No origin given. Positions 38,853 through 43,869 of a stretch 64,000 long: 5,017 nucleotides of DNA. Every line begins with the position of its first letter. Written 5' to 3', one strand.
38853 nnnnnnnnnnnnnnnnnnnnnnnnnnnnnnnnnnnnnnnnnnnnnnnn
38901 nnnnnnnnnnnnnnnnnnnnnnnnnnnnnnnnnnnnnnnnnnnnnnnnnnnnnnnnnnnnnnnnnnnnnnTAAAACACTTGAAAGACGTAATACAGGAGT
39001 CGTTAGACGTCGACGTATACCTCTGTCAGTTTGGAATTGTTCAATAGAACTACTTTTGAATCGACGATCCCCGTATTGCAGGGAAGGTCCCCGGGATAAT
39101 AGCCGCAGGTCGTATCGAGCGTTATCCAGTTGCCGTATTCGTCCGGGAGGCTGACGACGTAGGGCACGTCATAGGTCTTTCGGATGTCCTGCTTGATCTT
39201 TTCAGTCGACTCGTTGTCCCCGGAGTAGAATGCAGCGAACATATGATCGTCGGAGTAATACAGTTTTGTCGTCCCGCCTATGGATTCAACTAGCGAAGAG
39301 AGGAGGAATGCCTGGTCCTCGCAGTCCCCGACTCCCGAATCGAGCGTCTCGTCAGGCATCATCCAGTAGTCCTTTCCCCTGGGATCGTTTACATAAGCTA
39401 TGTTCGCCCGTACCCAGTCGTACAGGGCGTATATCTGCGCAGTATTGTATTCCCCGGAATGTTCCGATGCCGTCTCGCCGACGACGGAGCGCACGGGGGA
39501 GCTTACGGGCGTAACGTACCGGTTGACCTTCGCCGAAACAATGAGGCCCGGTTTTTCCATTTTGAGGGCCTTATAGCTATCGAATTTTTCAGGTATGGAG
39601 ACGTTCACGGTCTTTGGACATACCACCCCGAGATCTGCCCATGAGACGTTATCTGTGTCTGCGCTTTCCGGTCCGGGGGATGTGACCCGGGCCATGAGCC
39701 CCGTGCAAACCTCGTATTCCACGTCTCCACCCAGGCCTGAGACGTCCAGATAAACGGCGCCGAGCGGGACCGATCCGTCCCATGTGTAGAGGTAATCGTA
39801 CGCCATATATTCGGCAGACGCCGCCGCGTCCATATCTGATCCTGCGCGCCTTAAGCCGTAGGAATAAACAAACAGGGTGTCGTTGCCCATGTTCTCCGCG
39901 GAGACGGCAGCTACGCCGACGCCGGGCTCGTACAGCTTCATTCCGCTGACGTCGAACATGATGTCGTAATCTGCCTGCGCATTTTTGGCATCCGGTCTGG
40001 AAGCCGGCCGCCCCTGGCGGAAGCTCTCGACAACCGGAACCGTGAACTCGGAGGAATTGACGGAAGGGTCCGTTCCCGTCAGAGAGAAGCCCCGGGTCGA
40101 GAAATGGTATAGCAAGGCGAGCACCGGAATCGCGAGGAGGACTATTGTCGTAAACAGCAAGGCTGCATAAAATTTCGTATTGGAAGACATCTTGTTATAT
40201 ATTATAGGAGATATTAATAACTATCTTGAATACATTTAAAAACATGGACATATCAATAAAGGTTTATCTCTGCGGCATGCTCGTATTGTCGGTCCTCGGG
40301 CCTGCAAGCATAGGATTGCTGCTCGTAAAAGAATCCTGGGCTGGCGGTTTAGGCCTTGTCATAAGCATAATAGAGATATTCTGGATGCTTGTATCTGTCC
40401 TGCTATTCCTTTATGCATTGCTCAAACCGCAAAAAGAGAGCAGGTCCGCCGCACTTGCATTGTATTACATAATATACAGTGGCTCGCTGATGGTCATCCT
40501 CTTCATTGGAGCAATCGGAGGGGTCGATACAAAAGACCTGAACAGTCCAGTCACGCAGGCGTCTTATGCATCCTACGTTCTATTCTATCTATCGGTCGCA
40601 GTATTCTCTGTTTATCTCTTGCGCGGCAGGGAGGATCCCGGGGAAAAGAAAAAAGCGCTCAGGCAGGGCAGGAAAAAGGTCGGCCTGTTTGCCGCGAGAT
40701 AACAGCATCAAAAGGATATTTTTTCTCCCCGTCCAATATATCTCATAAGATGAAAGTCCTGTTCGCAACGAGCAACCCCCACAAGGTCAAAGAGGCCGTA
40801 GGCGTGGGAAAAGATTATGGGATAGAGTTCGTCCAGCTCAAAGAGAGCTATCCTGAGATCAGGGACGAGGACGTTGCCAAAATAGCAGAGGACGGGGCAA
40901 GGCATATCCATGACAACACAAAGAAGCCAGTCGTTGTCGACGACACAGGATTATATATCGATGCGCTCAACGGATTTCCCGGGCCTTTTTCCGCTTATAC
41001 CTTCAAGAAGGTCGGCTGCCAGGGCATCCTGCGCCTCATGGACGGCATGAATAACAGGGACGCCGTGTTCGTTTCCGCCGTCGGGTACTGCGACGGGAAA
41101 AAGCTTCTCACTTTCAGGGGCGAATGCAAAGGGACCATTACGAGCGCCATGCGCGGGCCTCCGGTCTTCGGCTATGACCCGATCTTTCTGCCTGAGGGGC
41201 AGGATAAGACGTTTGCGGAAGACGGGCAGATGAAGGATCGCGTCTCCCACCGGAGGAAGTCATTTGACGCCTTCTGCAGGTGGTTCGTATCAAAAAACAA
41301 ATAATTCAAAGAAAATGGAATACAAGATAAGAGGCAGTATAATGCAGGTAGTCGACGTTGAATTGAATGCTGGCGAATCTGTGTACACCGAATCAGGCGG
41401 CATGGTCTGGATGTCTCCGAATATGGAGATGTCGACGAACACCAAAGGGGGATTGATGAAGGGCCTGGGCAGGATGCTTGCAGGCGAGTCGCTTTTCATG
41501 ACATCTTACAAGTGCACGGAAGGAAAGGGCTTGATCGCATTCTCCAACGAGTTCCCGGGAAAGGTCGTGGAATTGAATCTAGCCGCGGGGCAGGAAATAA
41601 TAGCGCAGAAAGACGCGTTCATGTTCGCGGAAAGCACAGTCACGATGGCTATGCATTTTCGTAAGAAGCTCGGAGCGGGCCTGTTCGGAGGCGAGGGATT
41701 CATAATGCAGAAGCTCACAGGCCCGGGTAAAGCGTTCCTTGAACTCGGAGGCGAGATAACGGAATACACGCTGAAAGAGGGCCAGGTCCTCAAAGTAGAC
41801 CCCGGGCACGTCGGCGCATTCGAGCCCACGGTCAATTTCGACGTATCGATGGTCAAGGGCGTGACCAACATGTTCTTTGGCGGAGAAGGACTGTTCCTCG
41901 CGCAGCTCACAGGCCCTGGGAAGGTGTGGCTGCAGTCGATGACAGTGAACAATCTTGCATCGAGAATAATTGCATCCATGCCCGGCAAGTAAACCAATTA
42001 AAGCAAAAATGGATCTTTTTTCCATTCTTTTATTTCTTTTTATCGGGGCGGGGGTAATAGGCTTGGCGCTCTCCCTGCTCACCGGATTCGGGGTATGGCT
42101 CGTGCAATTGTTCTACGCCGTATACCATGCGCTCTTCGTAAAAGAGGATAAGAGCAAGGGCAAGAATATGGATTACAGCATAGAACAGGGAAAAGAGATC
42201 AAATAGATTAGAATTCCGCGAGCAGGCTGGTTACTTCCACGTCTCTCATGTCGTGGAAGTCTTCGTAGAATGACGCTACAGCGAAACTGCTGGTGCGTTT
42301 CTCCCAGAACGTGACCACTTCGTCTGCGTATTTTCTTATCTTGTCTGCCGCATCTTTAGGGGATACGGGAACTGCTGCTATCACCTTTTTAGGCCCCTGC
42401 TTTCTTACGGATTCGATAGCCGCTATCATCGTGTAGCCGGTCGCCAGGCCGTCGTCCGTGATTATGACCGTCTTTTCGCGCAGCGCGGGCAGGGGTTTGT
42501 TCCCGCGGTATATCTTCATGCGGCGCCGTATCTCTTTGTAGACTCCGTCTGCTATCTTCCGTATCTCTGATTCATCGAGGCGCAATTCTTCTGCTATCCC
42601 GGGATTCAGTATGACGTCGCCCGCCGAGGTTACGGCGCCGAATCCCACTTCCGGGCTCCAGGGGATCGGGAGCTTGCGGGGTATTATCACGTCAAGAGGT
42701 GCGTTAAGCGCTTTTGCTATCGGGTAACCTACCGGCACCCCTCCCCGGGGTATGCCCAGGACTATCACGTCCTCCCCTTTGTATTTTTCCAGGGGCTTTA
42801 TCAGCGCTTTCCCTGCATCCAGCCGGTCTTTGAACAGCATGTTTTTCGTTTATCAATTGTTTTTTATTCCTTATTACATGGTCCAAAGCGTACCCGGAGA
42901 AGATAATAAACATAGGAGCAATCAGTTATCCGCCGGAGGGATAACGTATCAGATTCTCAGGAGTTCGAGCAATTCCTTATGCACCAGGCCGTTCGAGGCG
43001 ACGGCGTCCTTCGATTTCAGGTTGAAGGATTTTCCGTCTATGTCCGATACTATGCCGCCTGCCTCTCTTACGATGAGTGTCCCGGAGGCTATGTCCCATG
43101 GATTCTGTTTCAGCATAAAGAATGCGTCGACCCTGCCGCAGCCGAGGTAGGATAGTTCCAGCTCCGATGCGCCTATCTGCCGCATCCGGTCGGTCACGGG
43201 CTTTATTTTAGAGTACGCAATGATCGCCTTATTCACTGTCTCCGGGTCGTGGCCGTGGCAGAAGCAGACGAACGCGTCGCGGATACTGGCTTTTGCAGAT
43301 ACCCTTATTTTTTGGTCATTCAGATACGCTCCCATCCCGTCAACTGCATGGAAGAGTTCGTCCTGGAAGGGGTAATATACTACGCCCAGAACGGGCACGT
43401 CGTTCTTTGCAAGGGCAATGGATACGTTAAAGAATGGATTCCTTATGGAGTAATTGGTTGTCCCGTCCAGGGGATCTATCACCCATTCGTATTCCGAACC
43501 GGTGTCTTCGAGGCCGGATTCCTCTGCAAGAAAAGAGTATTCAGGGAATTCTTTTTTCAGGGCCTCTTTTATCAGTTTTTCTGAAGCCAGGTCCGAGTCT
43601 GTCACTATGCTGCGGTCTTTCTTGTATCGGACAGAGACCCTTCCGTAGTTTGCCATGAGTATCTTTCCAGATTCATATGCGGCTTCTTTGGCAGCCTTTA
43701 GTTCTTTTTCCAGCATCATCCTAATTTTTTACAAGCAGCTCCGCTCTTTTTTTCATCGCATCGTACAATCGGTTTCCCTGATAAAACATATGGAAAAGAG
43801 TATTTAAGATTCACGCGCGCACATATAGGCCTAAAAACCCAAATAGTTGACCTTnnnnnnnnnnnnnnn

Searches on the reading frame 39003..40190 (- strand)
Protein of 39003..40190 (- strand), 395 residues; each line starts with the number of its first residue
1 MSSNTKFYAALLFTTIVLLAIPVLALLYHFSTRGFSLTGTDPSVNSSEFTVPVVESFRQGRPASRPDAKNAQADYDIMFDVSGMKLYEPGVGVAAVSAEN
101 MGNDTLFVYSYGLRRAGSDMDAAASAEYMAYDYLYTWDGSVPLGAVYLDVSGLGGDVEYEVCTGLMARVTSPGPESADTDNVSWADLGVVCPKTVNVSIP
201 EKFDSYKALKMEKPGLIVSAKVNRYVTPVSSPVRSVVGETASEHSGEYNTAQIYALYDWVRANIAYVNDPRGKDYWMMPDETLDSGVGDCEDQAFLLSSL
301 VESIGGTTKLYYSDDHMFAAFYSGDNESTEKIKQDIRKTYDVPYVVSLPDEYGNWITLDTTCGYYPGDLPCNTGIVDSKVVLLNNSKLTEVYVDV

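Call 10: search_protein_families(library=pfam, proteins=[window:39003-40190:-], max_evalue=0.001)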
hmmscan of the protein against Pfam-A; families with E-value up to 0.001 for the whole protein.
window:39003-40190:- (395 aa): 1 family
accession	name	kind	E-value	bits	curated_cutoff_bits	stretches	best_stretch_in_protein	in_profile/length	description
PF01841.26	Transglut_core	-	7e-08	33.2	23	1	247-311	12-75/108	Transglutaminase-like superfamily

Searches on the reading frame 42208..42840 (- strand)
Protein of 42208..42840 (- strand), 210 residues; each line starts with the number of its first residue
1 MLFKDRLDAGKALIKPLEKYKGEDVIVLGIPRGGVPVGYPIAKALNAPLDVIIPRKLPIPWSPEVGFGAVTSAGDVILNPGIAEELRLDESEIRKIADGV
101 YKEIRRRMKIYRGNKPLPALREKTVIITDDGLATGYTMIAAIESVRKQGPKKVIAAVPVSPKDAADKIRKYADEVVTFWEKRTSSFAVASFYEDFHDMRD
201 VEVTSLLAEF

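Call 10: search_protein_families(library=pfam, proteins=[window:42208-42840:-], max_evalue=0.001)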
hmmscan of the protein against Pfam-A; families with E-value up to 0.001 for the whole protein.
window:42208-42840:- (210 aa): 2 families
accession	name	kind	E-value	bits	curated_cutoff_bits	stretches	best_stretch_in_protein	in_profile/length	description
PF00156.33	Pribosyltran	-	1.4e-19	70.4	26.3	1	12-177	18-142/158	Phosphoribosyl transferase domain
PF14681.12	UPRTase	-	0.00023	21.2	27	1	118-171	115-171/206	Uracil phosphoribosyltransferase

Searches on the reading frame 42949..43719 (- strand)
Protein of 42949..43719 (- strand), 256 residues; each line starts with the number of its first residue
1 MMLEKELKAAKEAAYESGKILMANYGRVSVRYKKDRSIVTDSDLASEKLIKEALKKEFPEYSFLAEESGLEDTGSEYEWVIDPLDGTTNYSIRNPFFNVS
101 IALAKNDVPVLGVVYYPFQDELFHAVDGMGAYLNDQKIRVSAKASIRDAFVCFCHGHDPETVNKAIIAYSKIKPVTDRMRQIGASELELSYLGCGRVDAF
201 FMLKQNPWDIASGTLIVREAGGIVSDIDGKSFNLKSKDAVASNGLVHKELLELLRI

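Call 10: search_protein_families(library=pfam, proteins=[window:42949-43719:-], max_evalue=0.001)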
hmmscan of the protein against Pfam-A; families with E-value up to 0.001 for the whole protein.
window:42949-43719:- (256 aa): 1 family
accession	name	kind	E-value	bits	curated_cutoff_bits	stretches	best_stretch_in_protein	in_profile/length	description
PF00459.30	Inositol_P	-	3.5e-60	204.2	27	1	3-252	2-264/271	Inositol monophosphatase family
